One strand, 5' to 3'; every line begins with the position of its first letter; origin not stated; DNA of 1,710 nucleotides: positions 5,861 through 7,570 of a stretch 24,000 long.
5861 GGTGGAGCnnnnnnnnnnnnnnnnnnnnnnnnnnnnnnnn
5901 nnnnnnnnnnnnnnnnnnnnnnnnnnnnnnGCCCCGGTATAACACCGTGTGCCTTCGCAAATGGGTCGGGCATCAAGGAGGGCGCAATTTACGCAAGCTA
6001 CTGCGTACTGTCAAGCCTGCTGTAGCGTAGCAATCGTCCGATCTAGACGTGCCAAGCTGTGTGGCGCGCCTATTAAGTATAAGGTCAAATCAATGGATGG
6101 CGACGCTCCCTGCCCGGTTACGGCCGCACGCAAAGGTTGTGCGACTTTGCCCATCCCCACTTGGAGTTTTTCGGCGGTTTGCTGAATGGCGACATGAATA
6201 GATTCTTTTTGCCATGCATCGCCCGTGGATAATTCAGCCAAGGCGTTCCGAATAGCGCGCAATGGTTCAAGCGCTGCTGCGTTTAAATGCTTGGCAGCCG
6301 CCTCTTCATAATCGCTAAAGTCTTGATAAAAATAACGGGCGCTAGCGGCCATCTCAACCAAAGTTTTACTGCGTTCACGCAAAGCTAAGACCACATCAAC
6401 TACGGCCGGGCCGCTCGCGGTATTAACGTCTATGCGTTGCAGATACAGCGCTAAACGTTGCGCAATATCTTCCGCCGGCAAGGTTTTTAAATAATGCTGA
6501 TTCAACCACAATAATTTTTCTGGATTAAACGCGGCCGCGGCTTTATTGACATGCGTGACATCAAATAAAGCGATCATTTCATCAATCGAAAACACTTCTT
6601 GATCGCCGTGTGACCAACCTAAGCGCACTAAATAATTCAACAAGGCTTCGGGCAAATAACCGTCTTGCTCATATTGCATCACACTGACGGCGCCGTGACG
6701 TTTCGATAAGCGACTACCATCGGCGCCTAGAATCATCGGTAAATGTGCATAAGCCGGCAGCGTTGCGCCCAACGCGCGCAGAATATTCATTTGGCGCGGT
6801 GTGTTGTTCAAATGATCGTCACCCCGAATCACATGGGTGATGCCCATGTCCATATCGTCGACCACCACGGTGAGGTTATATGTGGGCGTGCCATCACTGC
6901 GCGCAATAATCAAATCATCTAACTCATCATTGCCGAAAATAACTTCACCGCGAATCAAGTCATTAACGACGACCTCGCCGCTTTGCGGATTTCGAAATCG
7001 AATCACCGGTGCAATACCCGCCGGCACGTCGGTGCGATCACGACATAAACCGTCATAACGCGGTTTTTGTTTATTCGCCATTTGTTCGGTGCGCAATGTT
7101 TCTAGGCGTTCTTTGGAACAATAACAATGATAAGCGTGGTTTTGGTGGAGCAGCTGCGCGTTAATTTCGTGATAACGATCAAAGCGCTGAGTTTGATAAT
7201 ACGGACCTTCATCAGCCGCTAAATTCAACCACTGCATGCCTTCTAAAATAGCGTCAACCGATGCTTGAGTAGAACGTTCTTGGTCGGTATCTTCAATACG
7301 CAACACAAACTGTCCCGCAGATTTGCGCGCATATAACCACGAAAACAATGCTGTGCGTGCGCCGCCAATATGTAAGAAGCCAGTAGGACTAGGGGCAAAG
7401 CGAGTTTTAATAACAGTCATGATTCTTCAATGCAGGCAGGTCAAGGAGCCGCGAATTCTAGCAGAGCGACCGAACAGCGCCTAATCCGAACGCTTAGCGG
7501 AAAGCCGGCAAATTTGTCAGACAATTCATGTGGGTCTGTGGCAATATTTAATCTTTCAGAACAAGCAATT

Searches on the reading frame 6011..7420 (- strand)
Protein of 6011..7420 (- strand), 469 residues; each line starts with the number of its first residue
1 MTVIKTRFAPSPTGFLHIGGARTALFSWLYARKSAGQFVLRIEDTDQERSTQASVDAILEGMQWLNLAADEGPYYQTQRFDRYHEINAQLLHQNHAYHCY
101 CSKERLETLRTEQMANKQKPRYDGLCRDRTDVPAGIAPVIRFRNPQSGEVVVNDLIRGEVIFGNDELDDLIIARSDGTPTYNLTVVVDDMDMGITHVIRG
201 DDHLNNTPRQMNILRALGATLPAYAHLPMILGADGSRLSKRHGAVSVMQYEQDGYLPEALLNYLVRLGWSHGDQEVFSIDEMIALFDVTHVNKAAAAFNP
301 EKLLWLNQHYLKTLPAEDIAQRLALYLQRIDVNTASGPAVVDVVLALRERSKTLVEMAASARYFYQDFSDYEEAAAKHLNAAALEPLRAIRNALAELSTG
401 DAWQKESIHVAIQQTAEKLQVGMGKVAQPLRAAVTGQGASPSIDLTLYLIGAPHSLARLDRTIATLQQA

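Call 8: search_protein_families(library=pfam, proteins=[window:6011-7420:-], max_evalue=0.001)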
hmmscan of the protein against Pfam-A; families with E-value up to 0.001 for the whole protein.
window:6011-7420:- (469 aa): 2 families
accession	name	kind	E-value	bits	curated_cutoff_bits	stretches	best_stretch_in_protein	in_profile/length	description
PF00749.27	tRNA-synt_1c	-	4e-105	351.6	23.4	1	4-305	2-314/314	tRNA synthetases class I (E and Q), catalytic domain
PF19269.4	Anticodon_2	-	1.8e-30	106.6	23.6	1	335-463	11-141/141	Anticodon binding domain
